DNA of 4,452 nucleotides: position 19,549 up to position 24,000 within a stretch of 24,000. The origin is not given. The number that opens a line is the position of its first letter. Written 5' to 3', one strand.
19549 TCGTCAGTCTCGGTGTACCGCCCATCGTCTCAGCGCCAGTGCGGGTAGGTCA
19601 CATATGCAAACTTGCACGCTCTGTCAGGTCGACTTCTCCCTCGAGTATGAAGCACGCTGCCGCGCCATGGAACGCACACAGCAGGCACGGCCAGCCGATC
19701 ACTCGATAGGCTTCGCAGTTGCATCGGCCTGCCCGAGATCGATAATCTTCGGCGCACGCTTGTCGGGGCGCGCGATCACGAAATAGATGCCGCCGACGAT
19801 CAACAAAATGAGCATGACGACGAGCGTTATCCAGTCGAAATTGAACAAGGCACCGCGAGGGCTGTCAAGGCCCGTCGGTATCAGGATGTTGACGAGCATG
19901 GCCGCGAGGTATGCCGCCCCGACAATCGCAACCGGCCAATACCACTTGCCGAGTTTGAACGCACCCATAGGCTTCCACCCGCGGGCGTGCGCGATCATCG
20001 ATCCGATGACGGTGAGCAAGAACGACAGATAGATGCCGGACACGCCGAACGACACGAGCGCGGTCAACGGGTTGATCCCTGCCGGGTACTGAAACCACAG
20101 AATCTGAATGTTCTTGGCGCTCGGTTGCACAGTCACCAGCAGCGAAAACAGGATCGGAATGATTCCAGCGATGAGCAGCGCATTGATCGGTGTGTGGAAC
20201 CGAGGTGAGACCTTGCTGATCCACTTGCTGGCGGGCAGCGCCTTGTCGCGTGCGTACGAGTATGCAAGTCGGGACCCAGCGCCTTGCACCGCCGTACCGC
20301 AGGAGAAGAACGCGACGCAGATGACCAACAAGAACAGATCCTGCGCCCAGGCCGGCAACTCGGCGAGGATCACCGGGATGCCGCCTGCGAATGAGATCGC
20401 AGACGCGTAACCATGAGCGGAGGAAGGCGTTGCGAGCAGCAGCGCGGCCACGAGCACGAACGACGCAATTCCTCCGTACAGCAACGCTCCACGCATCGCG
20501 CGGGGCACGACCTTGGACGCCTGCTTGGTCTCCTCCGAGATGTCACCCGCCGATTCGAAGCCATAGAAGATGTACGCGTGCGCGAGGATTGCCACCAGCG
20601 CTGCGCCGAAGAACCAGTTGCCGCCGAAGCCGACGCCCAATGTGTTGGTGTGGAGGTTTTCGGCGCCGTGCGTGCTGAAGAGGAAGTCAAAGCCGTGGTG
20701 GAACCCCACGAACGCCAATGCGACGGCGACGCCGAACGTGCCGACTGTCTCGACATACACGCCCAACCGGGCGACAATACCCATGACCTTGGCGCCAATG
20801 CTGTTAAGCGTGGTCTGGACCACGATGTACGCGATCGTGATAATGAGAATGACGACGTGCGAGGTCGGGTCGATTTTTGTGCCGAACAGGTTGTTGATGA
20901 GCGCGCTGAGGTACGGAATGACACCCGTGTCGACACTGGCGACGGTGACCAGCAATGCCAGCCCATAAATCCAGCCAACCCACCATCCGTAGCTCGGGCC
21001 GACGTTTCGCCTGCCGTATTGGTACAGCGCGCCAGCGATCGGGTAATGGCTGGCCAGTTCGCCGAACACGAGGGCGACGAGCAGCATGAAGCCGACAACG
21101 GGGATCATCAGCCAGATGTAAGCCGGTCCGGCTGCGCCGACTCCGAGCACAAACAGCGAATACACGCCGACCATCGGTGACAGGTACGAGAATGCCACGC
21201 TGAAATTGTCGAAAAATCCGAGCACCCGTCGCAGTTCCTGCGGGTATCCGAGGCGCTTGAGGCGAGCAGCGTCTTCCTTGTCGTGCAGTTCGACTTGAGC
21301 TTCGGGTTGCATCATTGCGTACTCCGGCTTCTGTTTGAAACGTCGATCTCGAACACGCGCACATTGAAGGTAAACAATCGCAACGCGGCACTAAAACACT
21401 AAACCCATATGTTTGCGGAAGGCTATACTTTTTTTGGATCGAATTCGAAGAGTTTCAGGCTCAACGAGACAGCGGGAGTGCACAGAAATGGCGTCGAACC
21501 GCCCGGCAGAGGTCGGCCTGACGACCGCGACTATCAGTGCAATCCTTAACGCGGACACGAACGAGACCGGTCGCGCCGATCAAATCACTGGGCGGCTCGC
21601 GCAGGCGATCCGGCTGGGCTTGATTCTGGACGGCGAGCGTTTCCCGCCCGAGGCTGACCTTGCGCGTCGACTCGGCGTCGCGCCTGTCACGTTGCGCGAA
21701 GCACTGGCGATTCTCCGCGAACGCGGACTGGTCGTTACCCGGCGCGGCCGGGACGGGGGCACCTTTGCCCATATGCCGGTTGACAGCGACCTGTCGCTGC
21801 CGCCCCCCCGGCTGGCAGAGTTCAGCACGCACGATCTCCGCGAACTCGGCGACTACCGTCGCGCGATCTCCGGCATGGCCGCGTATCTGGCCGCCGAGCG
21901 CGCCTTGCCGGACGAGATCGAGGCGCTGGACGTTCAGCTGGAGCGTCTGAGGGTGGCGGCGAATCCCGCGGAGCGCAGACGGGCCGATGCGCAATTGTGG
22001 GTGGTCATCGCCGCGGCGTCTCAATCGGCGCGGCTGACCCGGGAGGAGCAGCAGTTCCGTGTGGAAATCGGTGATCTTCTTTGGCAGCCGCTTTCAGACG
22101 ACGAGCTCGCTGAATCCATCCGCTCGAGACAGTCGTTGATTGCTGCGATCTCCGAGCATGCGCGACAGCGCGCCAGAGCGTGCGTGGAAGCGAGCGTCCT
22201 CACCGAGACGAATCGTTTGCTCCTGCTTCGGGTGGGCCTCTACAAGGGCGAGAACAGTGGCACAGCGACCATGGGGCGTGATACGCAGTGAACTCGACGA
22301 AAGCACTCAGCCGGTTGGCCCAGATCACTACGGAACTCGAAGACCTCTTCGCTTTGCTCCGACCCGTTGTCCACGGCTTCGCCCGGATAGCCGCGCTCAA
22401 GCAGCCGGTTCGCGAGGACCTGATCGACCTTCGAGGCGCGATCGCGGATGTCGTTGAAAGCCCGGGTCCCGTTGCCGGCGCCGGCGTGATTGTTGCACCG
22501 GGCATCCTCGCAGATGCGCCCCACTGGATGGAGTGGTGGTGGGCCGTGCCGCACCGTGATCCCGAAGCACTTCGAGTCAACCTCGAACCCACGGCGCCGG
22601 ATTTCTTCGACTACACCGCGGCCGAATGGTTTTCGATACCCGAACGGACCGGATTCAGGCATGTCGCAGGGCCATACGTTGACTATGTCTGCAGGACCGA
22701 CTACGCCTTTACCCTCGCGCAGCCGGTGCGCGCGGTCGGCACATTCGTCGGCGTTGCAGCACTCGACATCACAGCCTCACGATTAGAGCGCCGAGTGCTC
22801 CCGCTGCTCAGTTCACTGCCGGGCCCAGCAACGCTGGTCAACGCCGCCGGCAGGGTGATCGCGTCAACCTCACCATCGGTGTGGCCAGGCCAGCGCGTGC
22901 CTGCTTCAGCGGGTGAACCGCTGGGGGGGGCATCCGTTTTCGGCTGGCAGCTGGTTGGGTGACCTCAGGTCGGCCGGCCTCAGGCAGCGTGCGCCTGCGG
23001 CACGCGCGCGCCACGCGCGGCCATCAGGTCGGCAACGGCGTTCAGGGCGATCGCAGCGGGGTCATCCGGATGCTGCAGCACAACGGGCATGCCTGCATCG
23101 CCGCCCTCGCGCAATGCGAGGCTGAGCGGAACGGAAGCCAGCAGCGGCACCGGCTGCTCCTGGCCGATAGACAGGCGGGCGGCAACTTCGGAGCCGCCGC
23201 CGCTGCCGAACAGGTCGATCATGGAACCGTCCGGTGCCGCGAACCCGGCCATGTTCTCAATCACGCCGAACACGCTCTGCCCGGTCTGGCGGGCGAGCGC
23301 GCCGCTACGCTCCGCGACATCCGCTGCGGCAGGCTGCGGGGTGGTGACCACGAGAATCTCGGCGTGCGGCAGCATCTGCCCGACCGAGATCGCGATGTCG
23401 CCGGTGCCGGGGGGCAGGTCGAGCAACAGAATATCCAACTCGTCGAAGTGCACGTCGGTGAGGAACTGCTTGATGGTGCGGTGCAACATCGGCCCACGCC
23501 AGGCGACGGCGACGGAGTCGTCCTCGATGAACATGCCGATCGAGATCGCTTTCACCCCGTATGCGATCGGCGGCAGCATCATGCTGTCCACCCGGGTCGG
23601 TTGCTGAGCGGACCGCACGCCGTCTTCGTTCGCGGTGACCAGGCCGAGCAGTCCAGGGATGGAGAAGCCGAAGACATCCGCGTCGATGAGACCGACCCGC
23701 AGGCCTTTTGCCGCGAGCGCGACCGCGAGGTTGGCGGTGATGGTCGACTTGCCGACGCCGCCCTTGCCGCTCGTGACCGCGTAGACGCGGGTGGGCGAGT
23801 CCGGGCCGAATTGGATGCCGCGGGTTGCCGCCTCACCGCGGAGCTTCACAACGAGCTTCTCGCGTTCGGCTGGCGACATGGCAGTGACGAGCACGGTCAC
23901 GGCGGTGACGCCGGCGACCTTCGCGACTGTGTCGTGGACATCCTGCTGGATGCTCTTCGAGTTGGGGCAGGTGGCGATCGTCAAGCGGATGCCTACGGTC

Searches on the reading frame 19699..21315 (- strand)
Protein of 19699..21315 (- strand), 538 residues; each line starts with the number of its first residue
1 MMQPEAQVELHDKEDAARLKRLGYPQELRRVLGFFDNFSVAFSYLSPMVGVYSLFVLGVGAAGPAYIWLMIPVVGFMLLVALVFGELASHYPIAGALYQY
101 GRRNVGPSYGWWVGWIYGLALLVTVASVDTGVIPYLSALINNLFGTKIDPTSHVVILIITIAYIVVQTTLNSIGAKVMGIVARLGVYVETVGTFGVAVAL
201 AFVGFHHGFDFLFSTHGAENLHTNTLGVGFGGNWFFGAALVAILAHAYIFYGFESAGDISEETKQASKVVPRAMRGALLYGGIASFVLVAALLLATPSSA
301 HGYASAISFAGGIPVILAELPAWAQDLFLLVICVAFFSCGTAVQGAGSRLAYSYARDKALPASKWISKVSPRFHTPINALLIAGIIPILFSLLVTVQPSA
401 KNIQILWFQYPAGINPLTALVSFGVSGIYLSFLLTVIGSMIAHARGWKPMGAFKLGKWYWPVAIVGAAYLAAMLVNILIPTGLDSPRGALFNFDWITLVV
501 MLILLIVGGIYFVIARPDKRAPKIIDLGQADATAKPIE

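Call 7: search_protein_families(library=pfam, proteins=[window:19699-21315:-], max_evalue=0.001)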
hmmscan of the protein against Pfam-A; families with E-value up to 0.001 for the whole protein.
window:19699-21315:- (538 aa): 2 families
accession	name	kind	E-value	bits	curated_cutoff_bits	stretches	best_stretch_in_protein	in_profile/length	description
PF13520.12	AA_permease_2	-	3.5e-43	148.5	27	1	33-498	2-424/427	Amino acid permease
PF00324.27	AA_permease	-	3.9e-21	75.7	24.6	1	58-512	22-460/470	Amino acid permease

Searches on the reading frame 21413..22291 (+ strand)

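Call 7: search_protein_families(library=pfam, proteins=[window:21413-22291:+], max_evalue=0.001)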
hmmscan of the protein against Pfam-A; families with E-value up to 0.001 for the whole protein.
window:21413-22291:+ (292 aa): 4 families
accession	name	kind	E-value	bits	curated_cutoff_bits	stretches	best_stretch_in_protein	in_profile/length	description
PF00392.27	GntR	-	3.1e-11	43.2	27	1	55-113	2-60/64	Bacterial regulatory proteins, gntR family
PF07729.17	FCD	-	9.6e-11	42.6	24.3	1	144-260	1-121/125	FCD domain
PF02082.26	Rrf2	-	4.1e-05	24.2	30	1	80-117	26-63/132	Iron-dependent Transcriptional regulator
PF13545.12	HTH_Crp_2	-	0.00026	21.3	27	1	80-111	25-56/70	Crp-like helix-turn-helix domain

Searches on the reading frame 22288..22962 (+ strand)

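Call 7: search_protein_families(library=pfam, proteins=[window:22288-22962:+], max_evalue=0.001)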
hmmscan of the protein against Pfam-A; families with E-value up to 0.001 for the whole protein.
window:22288-22962:+ (224 aa): 2 families
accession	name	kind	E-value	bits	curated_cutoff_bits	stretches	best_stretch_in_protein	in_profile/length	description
PF02743.24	dCache_1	-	2.3e-07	31.1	45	1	103-194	89-183/240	Cache domain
PF22673.2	MCP-like_PDC_1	-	5e-05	24.1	27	1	107-167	52-112/113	Methyl-accepting chemotaxis protein-like, first PDC sensor domain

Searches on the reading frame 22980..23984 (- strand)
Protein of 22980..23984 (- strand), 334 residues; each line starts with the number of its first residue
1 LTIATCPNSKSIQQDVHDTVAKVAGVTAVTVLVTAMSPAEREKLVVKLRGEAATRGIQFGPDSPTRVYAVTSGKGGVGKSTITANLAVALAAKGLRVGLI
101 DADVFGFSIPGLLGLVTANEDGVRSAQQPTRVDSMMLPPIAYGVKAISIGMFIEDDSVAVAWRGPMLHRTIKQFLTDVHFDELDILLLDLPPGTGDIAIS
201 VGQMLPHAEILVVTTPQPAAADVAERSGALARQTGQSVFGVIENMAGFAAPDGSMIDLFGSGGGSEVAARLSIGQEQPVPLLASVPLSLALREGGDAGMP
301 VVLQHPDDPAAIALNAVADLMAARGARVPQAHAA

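Call 7: search_protein_families(library=pfam, proteins=[window:22980-23984:-], max_evalue=0.001)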
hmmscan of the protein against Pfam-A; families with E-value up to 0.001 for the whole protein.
window:22980-23984:- (334 aa): 8 families
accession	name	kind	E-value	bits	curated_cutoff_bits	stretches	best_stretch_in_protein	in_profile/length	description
PF10609.15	ParA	-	2.2e-77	260.3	27.1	1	66-319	4-243/246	NUBPL iron-transfer P-loop NTPase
PF01656.29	CbiA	-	4.5e-13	49.7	25.4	1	69-105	2-38/125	CobQ/CobB/MinD/ParA nucleotide binding domain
PF13614.12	AAA_31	-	1.8e-09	38.2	27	1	66-108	2-44/177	AAA domain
PF09140.17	MipZ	-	2.3e-06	27.5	20.7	1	70-104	5-39/262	ATPase MipZ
PF02374.21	ArsA_ATPase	-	3.2e-05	23.7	24.3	1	70-103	5-38/305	Anion-transporting ATPase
PF00142.24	Fer4_NifH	-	0.00012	22.1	25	1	72-105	6-39/271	4Fe-4S iron sulfur cluster binding proteins, NifH/frxC family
PF00736.24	EF1_GNE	-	0.0005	20.6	20.8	0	121-160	20-61/88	EF-1 guanine nucleotide exchange domain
PF16575.11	CLP1_P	-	0.00081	19.7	26.6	0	73-119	1-49/188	mRNA cleavage and polyadenylation factor CLP1 P-loop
